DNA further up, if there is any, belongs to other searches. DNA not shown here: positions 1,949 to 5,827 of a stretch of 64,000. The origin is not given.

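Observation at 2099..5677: ClbP-like S12 serine hydrolase displayed on an autotransporter barrel inside the PKS-NRPS cluster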

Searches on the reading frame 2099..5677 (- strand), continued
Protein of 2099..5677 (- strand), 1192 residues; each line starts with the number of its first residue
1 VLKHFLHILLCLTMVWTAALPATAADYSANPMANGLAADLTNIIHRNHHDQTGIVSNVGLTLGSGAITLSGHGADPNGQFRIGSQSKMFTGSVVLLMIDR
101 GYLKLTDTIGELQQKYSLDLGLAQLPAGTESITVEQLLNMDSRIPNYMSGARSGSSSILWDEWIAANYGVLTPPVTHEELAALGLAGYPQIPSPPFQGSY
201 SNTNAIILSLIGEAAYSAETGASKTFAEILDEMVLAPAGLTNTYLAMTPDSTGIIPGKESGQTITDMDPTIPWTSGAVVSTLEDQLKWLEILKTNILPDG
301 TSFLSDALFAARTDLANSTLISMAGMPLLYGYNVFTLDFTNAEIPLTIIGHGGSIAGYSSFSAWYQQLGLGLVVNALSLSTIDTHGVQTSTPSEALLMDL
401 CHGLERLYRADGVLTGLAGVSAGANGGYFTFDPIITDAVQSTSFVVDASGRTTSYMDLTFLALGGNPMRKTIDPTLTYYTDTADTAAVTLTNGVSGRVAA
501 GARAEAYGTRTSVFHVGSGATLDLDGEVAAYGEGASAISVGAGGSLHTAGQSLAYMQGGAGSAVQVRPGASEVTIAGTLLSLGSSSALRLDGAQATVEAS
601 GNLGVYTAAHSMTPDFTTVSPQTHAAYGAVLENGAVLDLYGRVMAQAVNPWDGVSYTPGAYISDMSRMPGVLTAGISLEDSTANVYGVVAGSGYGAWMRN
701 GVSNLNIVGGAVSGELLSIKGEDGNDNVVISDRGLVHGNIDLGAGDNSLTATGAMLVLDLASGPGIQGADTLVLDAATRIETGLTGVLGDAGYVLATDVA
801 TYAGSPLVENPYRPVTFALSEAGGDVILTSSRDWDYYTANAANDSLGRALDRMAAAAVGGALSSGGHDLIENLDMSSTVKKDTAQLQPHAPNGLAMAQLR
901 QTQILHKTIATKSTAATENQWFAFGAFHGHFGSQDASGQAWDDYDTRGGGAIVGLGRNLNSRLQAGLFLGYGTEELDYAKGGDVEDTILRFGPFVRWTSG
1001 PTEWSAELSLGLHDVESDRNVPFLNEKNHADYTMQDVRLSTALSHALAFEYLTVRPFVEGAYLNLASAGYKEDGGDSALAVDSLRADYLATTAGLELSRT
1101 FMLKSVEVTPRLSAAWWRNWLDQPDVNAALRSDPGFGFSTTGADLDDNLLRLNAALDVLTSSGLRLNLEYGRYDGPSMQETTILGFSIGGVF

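Call 24: search_protein_families(library=pfam, proteins=[L020:10001-12100:+, L020:11564-13663:+, L020:13127-15226:+, L020:14690-16789:+, L020:16253-18352:+, L020:17816-19915:+, L020:19379-21478:+, L020:20942-23041:+, L020:22505-24604:+, L020:24068-26170:+], max_evalue=0.000001)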
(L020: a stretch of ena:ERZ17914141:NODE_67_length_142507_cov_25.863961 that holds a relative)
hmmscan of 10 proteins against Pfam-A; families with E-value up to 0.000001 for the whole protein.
L020:10001-12100:+ (700 aa): 2 families
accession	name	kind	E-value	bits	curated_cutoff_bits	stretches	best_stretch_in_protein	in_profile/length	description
PF00202.27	Aminotran_3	-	2.8e-44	151.9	30.5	1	232-543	10-328/403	Aminotransferase class-III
PF00550.31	PP-binding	-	1e-15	58.2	20.8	1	6-73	1-67/67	Phosphopantetheine attachment site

L020:11564-13663:+ (700 aa): 2 families
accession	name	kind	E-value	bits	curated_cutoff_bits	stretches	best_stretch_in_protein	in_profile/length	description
PF00668.25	Condensation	-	4.5e-53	181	30.6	1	121-529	6-448/456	Condensation domain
PF00501.34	AMP-binding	-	8.5e-27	94.4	29.9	1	561-658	2-103/384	AMP-binding enzyme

L020:13127-15226:+ (700 aa): 4 families
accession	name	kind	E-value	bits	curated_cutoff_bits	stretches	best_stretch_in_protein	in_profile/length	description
PF00501.34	AMP-binding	-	5.6e-80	269.4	29.9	1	40-373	2-384/384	AMP-binding enzyme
PF00550.31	PP-binding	-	7.8e-12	45.7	20.8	1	535-593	3-64/67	Phosphopantetheine attachment site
PF13193.12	AMP-binding_C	-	6.6e-11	43.4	24.5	1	434-507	1-76/76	AMP-binding enzyme C-terminal domain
PF00668.25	Condensation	-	1.1e-07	31.4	30.6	1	628-687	3-62/456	Condensation domain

L020:14690-16789:+ (700 aa): 3 families
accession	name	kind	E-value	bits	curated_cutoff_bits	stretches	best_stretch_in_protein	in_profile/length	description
PF00668.25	Condensation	-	5.4e-72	243.4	30.6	1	107-530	3-454/456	Condensation domain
PF00501.34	AMP-binding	-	6e-32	111.3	29.9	1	550-700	1-178/384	AMP-binding enzyme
PF00550.31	PP-binding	-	1.2e-11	45.1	20.8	1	14-72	3-64/67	Phosphopantetheine attachment site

L020:16253-18352:+ (700 aa): 4 families
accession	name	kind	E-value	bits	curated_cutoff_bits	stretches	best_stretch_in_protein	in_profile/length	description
PF00501.34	AMP-binding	-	6.1e-68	229.8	29.9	1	29-363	1-384/384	AMP-binding enzyme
PF13193.12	AMP-binding_C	-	1.7e-13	51.7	24.5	1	423-493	1-76/76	AMP-binding enzyme C-terminal domain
PF00668.25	Condensation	-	2.3e-09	36.9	30.6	1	619-698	6-88/456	Condensation domain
PF00550.31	PP-binding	-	1.7e-07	31.8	20.8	1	519-580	2-66/67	Phosphopantetheine attachment site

L020:17816-19915:+ (700 aa): 2 families
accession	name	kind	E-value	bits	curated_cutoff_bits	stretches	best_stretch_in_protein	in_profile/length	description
PF00668.25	Condensation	-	4e-60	204.2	30.6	1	98-509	6-455/456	Condensation domain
PF00501.34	AMP-binding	-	8.1e-44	150.4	29.9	1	530-695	1-194/384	AMP-binding enzyme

L020:19379-21478:+ (700 aa): 4 families
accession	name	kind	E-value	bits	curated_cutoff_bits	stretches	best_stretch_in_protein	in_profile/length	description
PF00501.34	AMP-binding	-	9.2e-79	265.4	29.9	1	9-342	1-384/384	AMP-binding enzyme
PF00668.25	Condensation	-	9.3e-16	58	30.6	1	594-693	5-104/456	Condensation domain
PF00550.31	PP-binding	-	1.1e-13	51.7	20.8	1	498-559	3-67/67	Phosphopantetheine attachment site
PF13193.12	AMP-binding_C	-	7.5e-12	46.4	24.5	1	401-471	1-76/76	AMP-binding enzyme C-terminal domain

L020:20942-23041:+ (700 aa): 2 families
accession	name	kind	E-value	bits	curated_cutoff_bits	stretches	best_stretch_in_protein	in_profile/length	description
PF00668.25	Condensation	-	7.6e-80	269.3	30.6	1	73-485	5-446/456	Condensation domain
PF00501.34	AMP-binding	-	1.9e-45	155.8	29.9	1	511-699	5-227/384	AMP-binding enzyme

L020:22505-24604:+ (700 aa): 4 families
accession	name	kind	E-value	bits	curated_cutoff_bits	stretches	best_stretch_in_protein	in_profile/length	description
PF00501.34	AMP-binding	-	2e-70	238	29.9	1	3-316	19-384/384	AMP-binding enzyme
PF00550.31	PP-binding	-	1.9e-14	54.1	20.8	1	479-541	3-67/67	Phosphopantetheine attachment site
PF00975.26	Thioesterase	-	3.3e-12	47.6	26.4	1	562-662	3-104/226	Thioesterase domain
PF13193.12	AMP-binding_C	-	9.6e-09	36.5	24.5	1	376-448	1-76/76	AMP-binding enzyme C-terminal domain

L020:24068-26170:+ (701 aa): 2 families
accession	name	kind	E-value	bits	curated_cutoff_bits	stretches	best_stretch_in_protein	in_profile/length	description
PF00668.25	Condensation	-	4.8e-43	147.9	30.6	1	277-697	4-439/456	Condensation domain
PF00975.26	Thioesterase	-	4.6e-13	50.4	26.4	1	41-207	3-165/226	Thioesterase domain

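Call 27: search_solved_structures(query=A1, max_evalue=0.1)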
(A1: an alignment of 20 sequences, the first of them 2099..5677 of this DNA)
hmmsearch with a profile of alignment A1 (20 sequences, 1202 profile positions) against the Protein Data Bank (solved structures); distinct sequences matched with E-value up to 0.1: 78 (the best 60 are shown).
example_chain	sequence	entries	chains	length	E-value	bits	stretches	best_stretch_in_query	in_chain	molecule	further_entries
4y7p_A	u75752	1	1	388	1.4e-24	89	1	61-366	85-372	Alkaline D-peptidase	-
3wwx_A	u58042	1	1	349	1.7e-20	75.4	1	66-346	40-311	S12 family peptidase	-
9s7k_A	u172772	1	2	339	5.6e-18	67.1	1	67-364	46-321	D-alanyl-D-alanine carboxypeptidase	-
3kvn_X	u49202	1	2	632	7.2e-16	60.1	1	907-1202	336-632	Esterase estA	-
1sde_A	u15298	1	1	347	2.5e-15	58.3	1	62-343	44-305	D-alanyl-D-alanine carboxypeptidase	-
1cef_A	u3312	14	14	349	2.5e-15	58.3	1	62-343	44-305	D-ALANYL-D-ALANINE CARBOXYPEPTIDASE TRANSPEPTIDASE | D-ALANYL-D-ALANINE CARBOXYPEPTIDASE | D-alanyl-D-alanine carboxypeptidase precursor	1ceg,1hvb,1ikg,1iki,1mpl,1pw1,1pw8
9oqa_A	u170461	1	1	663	1.4e-14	55.8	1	953-1202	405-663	Autotransporter domain-containing protein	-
4gdn_A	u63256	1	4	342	5e-10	40.8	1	55-140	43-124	Protein flp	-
2qmi_A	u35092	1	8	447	2.4e-07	31.8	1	75-363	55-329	Pbp related beta-lactamase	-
9sn1_A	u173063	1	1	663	3.8e-07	31.2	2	58-105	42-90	Beta-lactamase family protein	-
3tg9_A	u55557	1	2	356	3.8e-07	31.2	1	71-293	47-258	Penicillin-binding protein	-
6s1s_A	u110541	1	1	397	1.7e-05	25.7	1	8-103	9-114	Beta-lactamase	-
8sdl_A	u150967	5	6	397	1.8e-05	25.6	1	8-103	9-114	Beta-lactamase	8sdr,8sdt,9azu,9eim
8sdn_A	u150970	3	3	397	1.9e-05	25.6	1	8-103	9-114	Beta-lactamase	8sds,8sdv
6lc7_A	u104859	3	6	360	3.5e-05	24.7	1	186-363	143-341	Beta-lactamase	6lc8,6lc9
7spn_A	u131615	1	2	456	4.1e-05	24.5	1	69-104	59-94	IS11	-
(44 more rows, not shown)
